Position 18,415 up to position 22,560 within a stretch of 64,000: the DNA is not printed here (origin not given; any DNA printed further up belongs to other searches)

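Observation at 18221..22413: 1283-aa lipoprotein built from >25 Myxococcus cysteine-rich repeats around a fibro-slime/PA14-like core, behind a 345-bp low-GC leader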

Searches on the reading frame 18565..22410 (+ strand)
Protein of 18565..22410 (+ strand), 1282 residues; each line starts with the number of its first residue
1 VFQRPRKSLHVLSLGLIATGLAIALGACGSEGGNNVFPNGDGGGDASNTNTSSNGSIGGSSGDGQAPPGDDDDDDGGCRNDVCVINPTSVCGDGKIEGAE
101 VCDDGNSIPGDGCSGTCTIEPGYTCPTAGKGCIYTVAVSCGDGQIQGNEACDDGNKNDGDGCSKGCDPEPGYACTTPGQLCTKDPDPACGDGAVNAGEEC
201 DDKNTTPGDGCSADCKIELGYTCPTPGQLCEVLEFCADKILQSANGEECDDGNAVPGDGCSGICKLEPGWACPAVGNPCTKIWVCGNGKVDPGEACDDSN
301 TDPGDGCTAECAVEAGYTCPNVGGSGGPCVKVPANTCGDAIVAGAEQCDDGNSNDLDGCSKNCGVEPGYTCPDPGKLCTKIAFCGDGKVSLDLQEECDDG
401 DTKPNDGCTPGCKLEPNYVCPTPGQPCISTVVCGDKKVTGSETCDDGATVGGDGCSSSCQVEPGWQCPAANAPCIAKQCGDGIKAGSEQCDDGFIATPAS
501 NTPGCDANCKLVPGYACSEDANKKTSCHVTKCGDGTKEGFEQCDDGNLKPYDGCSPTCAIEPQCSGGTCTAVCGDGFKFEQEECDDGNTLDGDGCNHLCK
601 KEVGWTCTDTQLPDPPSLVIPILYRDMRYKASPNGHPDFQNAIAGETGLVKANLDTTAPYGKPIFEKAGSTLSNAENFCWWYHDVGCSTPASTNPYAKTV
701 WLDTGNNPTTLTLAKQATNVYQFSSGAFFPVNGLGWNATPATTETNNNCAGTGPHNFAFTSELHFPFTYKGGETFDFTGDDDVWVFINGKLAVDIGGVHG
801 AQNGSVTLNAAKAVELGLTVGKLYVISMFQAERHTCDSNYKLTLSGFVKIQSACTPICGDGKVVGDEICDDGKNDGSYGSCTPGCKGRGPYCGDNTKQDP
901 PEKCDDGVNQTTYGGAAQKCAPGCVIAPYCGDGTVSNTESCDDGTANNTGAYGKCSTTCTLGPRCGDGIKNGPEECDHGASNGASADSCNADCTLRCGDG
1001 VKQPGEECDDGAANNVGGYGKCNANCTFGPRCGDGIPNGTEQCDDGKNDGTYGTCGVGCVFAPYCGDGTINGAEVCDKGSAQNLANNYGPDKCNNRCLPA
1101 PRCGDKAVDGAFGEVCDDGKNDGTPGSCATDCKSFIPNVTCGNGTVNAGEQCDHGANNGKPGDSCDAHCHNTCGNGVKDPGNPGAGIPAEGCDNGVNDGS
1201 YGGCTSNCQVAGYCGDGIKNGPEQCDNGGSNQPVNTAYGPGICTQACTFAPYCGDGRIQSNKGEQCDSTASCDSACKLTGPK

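Call 5: search_protein_families(library=ncbifam, proteins=[window:18565-22410:+], max_evalue=0.01)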
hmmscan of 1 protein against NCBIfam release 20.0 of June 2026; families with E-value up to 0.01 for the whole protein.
window:18565-22410:+ (1282 aa): 2 families
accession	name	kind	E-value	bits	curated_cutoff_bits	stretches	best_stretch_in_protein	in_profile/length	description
TIGR02232.1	myxo_disulf_rpt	repeat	9.5e-149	482.9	20.8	12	90-125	3-38/38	cysteine-rich acidic repeat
TIGR02148.1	Fibro_Slime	domain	2.5e-27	95.2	45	1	755-843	2-85/90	fibro-slime domain-containing protein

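Call 6: search_protein_families(library=pfam, proteins=[window:18565-22410:+], max_evalue=0.01)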
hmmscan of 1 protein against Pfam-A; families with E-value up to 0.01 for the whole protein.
window:18565-22410:+ (1282 aa): 2 families
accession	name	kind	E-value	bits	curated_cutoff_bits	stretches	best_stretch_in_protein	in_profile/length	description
PF13948.11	DUF4215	-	2.7e-101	332.1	27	12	170-216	6-47/47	Domain of unknown function (DUF4215)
PF07691.17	PA14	-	1.4e-06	28.6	24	1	764-839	53-127/147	PA14 domain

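Call 9: find_homologous_proteins(query=window:18565-22410:+, max_evalue=1e-10)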
Query window:18565-22410:+ (1282 aa): 5791 proteins with E <= 1e-10 among 8000 candidates; the best 120 are listed.
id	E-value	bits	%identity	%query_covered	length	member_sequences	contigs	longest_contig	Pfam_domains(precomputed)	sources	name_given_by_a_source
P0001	0.0e+0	2968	100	99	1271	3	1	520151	PF07691.18,PF13948.12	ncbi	ncbi:MAG: DUF4215 domain-containing protein [Labilithrix sp.]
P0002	0.0e+0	1851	66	100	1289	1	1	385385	PF13948.12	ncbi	ncbi:MAG: DUF4215 domain-containing protein [Labilithrix sp.]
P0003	0.0e+0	1785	64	100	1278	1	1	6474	PF07691.18,PF13948.12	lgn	-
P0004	0.0e+0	1776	66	95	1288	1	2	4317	PF13948.12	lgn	-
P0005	0.0e+0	1690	61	100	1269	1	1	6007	PF07691.18,PF13948.12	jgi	jgi:fibro-slime domain-containing protein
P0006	0.0e+0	1671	64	93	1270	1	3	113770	PF13948.12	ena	-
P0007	0.0e+0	1665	61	99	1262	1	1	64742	PF07691.18,PF13948.12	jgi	jgi:fibro-slime domain-containing protein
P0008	0.0e+0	1658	61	98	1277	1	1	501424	PF07691.18,PF13948.12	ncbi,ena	-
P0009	0.0e+0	1656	61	100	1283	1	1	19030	PF07691.18,PF13948.12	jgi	jgi:fibro-slime domain-containing protein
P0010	0.0e+0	1651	60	100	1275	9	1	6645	PF13948.12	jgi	-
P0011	0.0e+0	1647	60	100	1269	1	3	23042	PF07691.18,PF13948.12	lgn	-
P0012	0.0e+0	1614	61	94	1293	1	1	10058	PF13948.12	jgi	jgi:fibro-slime domain-containing protein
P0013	0.0e+0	1613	61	93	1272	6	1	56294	PF13948.12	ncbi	-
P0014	0.0e+0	1599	60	100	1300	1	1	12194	PF07691.18,PF13948.12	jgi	jgi:fibro-slime domain-containing protein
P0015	0.0e+0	1589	60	94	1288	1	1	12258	PF07691.18,PF13948.12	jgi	jgi:fibro-slime domain-containing protein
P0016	0.0e+0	1587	58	100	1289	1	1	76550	PF07691.18,PF13948.12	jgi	jgi:fibro-slime domain-containing protein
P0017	0.0e+0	1577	58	100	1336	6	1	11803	PF13948.12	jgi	jgi:fibro-slime domain-containing protein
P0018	0.0e+0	1576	59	98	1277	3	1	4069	PF13948.12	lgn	-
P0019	0.0e+0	1571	59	97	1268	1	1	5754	PF13948.12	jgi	jgi:fibro-slime domain-containing protein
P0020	0.0e+0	1545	57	100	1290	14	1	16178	PF07691.18,PF13948.12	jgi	jgi:fibro-slime domain-containing protein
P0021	0.0e+0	1543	60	93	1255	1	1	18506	PF07691.18,PF13948.12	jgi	jgi:fibro-slime domain-containing protein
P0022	0.0e+0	1543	60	93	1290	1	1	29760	PF13948.12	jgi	jgi:fibro-slime domain-containing protein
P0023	0.0e+0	1541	57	100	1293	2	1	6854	PF07691.18,PF13948.12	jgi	jgi:fibro-slime domain-containing protein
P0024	0.0e+0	1531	57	99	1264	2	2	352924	PF07691.18,PF13948.12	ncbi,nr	ncbi:MAG TPA: DUF4215 domain-containing protein [Polyangiaceae bacterium]|nr:DUF4215 domain-containi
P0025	0.0e+0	1529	57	100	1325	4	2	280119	PF07691.18,PF13948.12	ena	-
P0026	0.0e+0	1523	59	93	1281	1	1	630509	PF07691.18,PF13948.12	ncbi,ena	-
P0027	0.0e+0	1522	58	94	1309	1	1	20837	PF13948.12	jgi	jgi:fibro-slime domain-containing protein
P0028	0.0e+0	1522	59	94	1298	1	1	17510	PF07691.18,PF13948.12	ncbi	-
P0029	0.0e+0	1513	56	100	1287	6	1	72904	PF13948.12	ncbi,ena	-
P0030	0.0e+0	1512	57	99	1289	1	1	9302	PF07691.18,PF13948.12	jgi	-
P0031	0.0e+0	1510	59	94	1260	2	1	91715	PF07691.18,PF13948.12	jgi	jgi:fibro-slime domain-containing protein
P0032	0.0e+0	1507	59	94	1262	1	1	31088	PF07691.18,PF13948.12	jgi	jgi:fibro-slime domain-containing protein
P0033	0.0e+0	1503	58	94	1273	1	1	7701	PF07691.18,PF13948.12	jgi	jgi:fibro-slime domain-containing protein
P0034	0.0e+0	1502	59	93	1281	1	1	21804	PF07691.18,PF13948.12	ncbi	-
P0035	0.0e+0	1496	59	93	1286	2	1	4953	PF07691.18,PF13948.12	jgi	jgi:fibro-slime domain-containing protein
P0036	0.0e+0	1489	57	96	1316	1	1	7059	PF13948.12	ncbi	-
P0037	0.0e+0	1489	58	93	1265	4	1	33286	PF07691.18,PF13948.12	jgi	-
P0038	0.0e+0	1485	53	99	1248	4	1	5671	PF07691.18,PF13948.12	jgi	jgi:fibro-slime domain-containing protein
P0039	0.0e+0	1484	56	99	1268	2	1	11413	PF07691.18,PF13948.12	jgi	jgi:fibro-slime domain-containing protein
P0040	0.0e+0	1483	56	93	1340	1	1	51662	PF07691.18,PF13948.12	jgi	jgi:fibro-slime domain-containing protein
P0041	0.0e+0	1467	58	94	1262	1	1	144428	PF07691.18,PF13948.12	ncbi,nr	ncbi:MAG TPA: DUF4215 domain-containing protein [Polyangiaceae bacterium]|nr:DUF4215 domain-containi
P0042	0.0e+0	1426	57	93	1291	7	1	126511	PF13948.12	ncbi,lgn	-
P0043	0.0e+0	1422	54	99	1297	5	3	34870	PF13948.12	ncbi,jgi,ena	jgi:fibro-slime domain-containing protein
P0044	0.0e+0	1420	55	99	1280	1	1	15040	PF07691.18,PF13948.12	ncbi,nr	ncbi:MAG TPA: DUF4215 domain-containing protein [Polyangiaceae bacterium]|nr:DUF4215 domain-containi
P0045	0.0e+0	1409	54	100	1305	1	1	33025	PF13948.12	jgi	jgi:fibro-slime domain-containing protein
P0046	0.0e+0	1407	54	98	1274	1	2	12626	PF07691.18,PF13948.12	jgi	jgi:fibro-slime domain-containing protein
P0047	0.0e+0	1399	56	94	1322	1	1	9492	PF13948.12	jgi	jgi:fibro-slime domain-containing protein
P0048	0.0e+0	1397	55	93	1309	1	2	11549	PF07691.18,PF13948.12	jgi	-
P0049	0.0e+0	1394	54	100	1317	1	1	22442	PF07691.18,PF13948.12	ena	-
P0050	0.0e+0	1388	56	93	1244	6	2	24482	PF07691.18,PF13948.12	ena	-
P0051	0.0e+0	1387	57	93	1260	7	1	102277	PF07691.18,PF13948.12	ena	-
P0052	0.0e+0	1387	55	93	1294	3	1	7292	PF07691.18,PF13948.12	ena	-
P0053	0.0e+0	1386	56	93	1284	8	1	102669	PF07691.18,PF13948.12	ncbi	ncbi:MAG: DUF4215 domain-containing protein [Myxococcales bacterium]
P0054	0.0e+0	1384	56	93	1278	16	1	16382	PF07691.18,PF13948.12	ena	-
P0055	0.0e+0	1379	56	93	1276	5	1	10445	PF07691.18,PF13948.12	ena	-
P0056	0.0e+0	1373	55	93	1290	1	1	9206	PF07691.18,PF13948.12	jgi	jgi:fibro-slime domain-containing protein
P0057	0.0e+0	1372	56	93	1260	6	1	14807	PF07691.18,PF13948.12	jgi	jgi:fibro-slime domain-containing protein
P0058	0.0e+0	1371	58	87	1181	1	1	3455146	PF07691.18,PF13948.12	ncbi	ncbi:MAG: DUF4215 domain-containing protein [Myxococcales bacterium]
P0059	0.0e+0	1369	57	85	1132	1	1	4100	PF07691.18,PF13948.12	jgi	-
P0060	0.0e+0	1354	52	100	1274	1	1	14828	PF07691.18,PF13948.12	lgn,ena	-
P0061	0.0e+0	1352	53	99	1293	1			PF07691.18,PF13948.12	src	-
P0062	0.0e+0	1349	56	93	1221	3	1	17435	PF07691.18,PF13948.12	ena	-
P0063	0.0e+0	1338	53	99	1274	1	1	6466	PF07691.18,PF13948.12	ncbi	-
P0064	0.0e+0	1338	54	93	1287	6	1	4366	PF07691.18,PF13948.12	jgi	jgi:fibro-slime domain-containing protein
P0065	0.0e+0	1335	55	93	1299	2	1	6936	PF07691.18,PF13948.12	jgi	-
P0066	0.0e+0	1328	53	99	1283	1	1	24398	PF13948.12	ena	-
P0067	0.0e+0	1328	51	100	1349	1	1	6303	PF13948.12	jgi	jgi:fibro-slime domain-containing protein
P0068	0.0e+0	1327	53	93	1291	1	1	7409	PF07691.18,PF13948.12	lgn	-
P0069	0.0e+0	1314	53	93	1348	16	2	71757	PF13948.12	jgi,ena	-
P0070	0.0e+0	1313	53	93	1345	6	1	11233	PF13948.12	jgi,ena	-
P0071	0.0e+0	1312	50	100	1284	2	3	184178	PF13948.12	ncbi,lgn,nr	ncbi:MAG: DUF4215 domain-containing protein [Sorangiineae bacterium]|nr:DUF4215 domain-containing pr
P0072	0.0e+0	1310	52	93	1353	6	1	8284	PF13948.12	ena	-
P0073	0.0e+0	1306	46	82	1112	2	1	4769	PF07691.18,PF13948.12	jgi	jgi:fibro-slime domain-containing protein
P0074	0.0e+0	1299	52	100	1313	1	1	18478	PF13948.12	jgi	jgi:fibro-slime domain-containing protein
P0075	0.0e+0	1298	50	99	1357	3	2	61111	PF13948.12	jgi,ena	jgi:fibro-slime domain-containing protein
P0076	0.0e+0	1291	50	99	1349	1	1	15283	PF13948.12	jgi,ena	-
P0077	0.0e+0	1287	49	100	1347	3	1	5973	PF13948.12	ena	-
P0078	0.0e+0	1283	52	93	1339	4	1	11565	PF13948.12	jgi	jgi:fibro-slime domain-containing protein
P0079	0.0e+0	1283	48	85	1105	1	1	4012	PF07691.18,PF13948.12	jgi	jgi:fibro-slime domain-containing protein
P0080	0.0e+0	1281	51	95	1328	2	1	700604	PF13948.12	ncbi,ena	-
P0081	0.0e+0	1274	47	82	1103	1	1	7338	PF07691.18,PF13948.12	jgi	jgi:fibro-slime domain-containing protein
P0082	0.0e+0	1272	52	93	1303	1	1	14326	PF07691.18,PF13948.12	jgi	jgi:fibro-slime domain-containing protein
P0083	0.0e+0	1270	47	86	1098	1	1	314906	PF07691.18,PF13948.12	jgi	jgi:fibro-slime domain-containing protein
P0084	0.0e+0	1269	51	95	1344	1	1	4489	PF13948.12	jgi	jgi:fibro-slime domain-containing protein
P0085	0.0e+0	1268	51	93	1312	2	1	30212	PF13948.12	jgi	jgi:fibro-slime domain-containing protein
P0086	0.0e+0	1267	55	87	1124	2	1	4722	PF07691.18,PF13948.12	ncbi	ncbi:MAG: DUF4215 domain-containing protein, partial [Parafilimonas sp.]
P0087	0.0e+0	1264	46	82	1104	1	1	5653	PF07691.18,PF13948.12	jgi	jgi:fibro-slime domain-containing protein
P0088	0.0e+0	1262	50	93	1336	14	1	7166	PF13948.12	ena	-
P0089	0.0e+0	1261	53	93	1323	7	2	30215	PF07691.18,PF13948.12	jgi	jgi:fibro-slime domain-containing protein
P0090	0.0e+0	1260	51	93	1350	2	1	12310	PF13948.12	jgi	jgi:fibro-slime domain-containing protein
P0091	0.0e+0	1260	45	82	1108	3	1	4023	PF07691.18,PF13948.12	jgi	jgi:fibro-slime domain-containing protein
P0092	0.0e+0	1257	51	93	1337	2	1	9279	PF13948.12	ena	-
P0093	0.0e+0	1256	52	93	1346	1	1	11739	PF13948.12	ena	-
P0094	0.0e+0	1254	51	93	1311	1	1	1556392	PF13948.12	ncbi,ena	-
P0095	0.0e+0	1254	45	82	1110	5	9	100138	PF07691.18,PF13948.12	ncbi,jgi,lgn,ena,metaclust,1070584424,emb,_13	jgi:fibro-slime domain-containing protein|metaclust:\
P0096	0.0e+0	1254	49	100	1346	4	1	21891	PF13948.12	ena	-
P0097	0.0e+0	1249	47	69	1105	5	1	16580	PF07691.18,PF13948.12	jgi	jgi:fibro-slime domain-containing protein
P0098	0.0e+0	1247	61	74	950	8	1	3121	PF07691.18,PF13948.12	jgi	jgi:fibro-slime domain-containing protein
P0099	0.0e+0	1245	45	82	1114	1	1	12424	PF07691.18,PF13948.12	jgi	jgi:fibro-slime domain-containing protein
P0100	0.0e+0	1245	52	93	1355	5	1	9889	PF13948.12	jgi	jgi:fibro-slime domain-containing protein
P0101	0.0e+0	1244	51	93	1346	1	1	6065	PF07691.18,PF13948.12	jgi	jgi:fibro-slime domain-containing protein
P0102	0.0e+0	1243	52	93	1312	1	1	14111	PF07691.18,PF13948.12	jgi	-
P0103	0.0e+0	1239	51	100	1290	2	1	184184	PF07691.18,PF13948.12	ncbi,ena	-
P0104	0.0e+0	1239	51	93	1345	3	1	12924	PF13948.12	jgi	jgi:fibro-slime domain-containing protein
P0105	0.0e+0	1239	45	82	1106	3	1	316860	PF07691.18,PF13948.12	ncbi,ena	-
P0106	0.0e+0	1236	51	93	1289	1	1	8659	PF13948.12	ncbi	-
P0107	0.0e+0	1230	44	67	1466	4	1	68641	PF13948.12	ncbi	ncbi:MAG: DUF4215 domain-containing protein [Polyangiaceae bacterium]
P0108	0.0e+0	1225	61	73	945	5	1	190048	PF13948.12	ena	-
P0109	0.0e+0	1214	60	74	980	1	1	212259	PF07691.18,PF13948.12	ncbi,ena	-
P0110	0.0e+0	1211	49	96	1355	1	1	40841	PF13948.12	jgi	jgi:fibro-slime domain-containing protein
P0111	0.0e+0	1208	50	93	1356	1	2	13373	PF13948.12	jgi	jgi:fibro-slime domain-containing protein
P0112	0.0e+0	1205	44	82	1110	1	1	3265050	PF07691.18,PF13948.12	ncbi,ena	-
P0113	0.0e+0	1202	52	93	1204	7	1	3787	PF07691.18,PF13948.12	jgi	-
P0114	0.0e+0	1200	58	76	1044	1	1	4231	PF07691.18,PF13948.12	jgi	jgi:fibro-slime domain-containing protein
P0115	0.0e+0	1199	50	99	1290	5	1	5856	PF07691.18,PF13948.12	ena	-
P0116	0.0e+0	1198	51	93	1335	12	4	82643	PF13948.12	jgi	jgi:fibro-slime domain-containing protein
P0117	0.0e+0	1186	59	74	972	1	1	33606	PF07691.18,PF13948.12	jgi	jgi:fibro-slime domain-containing protein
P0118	0.0e+0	1185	51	93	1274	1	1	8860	PF13948.12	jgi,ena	-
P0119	0.0e+0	1182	52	93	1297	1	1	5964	PF13948.12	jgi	-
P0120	0.0e+0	1181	51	93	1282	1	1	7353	PF13948.12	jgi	jgi:fibro-slime domain-containing protein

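Call 19: search_solved_structures(query=window:18565-22410:+, max_evalue=1, show_alignments=2)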
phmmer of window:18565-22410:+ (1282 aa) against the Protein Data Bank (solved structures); distinct sequences matched with E-value up to 1: 0.

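Call 29: find_encoding_contigs(protein=P0001, flank=10000, max_places=3)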
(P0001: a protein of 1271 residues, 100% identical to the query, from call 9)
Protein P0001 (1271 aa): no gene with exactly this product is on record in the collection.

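Call 30: find_encoding_contigs(protein=P0002, flank=10000, max_places=3)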
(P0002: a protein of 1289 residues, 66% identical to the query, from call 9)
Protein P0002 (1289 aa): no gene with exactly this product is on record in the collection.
